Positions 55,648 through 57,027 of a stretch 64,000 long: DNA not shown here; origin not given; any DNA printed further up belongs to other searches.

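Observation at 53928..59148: Arn-like lipid-linked glycosylation operon built around a 4-acetamido-4,6-dideoxyhexose (wecE-wecD) rather than aminoarabinose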

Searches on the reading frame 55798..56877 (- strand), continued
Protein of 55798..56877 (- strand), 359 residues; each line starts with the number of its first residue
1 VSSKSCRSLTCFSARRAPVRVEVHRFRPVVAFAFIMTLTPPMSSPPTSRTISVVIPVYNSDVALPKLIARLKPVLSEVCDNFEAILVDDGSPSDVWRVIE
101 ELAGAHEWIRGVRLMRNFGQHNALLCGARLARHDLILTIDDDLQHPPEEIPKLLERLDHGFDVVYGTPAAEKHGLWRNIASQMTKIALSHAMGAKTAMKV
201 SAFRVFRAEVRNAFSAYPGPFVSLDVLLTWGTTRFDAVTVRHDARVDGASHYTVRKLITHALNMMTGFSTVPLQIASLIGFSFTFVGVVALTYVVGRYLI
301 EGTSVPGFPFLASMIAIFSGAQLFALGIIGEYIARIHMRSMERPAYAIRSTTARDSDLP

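Call 85: search_protein_families(library=pfam, proteins=[L035:5886-7853:-, L035:11906-13663:+, L035:10892-11896:-, L041:6413-7954:+, L040:12176-13732:+, L040:10870-12051:-, L040:13736-15937:-, L039:5145-6572:+, L039:6641-7891:+, L039:14569-15333:+], max_evalue=0.1)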
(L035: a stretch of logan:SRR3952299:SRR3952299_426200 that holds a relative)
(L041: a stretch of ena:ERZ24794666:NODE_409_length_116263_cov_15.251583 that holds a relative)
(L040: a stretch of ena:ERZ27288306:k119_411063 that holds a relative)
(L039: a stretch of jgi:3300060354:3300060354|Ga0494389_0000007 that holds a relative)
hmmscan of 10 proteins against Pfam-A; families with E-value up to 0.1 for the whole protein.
L035:5886-7853:- (655 aa): 0 families

L035:11906-13663:+ (585 aa): 0 families

L035:10892-11896:- (334 aa): 1 family
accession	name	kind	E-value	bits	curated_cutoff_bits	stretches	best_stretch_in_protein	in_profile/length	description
PF04418.17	DUF543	-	0.017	15.5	24.1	1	217-261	28-67/75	Domain of unknown function (DUF543)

L041:6413-7954:+ (513 aa): 2 families
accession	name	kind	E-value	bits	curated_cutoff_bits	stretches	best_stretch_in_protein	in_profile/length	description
PF13231.12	PMT_2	-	0.017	15.8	26.1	1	69-213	11-154/160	Dolichyl-phosphate-mannose-protein mannosyltransferase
PF19293.4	CdaA_N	-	0.083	13.5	23.8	0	169-238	3-73/81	CdaA N-terminal transmembrane domain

L040:12176-13732:+ (518 aa): 0 families

L040:10870-12051:- (393 aa): 0 families

L040:13736-15937:- (733 aa): 0 families

L039:5145-6572:+ (475 aa): 4 families
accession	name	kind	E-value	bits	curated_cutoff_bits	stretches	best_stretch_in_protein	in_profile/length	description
PF13231.12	PMT_2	-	4.3e-07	30.7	26.1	1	122-272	7-151/160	Dolichyl-phosphate-mannose-protein mannosyltransferase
PF19706.4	DUF6203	-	0.01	16.2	26.7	1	414-445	21-54/54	Family of unknown function (DUF6203)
PF19428.4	Sema4F_C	-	0.032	14.1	27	1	388-450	65-132/197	Semaphorin 4F C-terminal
PF16442.10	DUF5039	-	0.069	13.4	25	0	423-467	82-122/203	Domain of unknown function (DUF5039)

L039:6641-7891:+ (416 aa): 1 family
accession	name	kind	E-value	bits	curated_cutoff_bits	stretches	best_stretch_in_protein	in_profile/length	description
PF13231.12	PMT_2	-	2.3e-10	41.3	26.1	1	74-223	3-154/160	Dolichyl-phosphate-mannose-protein mannosyltransferase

L039:14569-15333:+ (254 aa): 3 families
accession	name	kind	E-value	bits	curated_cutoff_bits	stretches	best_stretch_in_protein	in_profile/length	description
PF00483.29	NTP_transferase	-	9.7e-54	183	21.2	1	2-235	1-243/245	Nucleotidyl transferase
PF12804.13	NTP_transf_3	-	8.8e-08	32.9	27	1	3-111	1-97/160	MobA-like NTP transferase domain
PF01128.25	IspD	-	0.049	13.8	27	0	4-67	4-65/221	2-C-methyl-D-erythritol 4-phosphate cytidylyltransferase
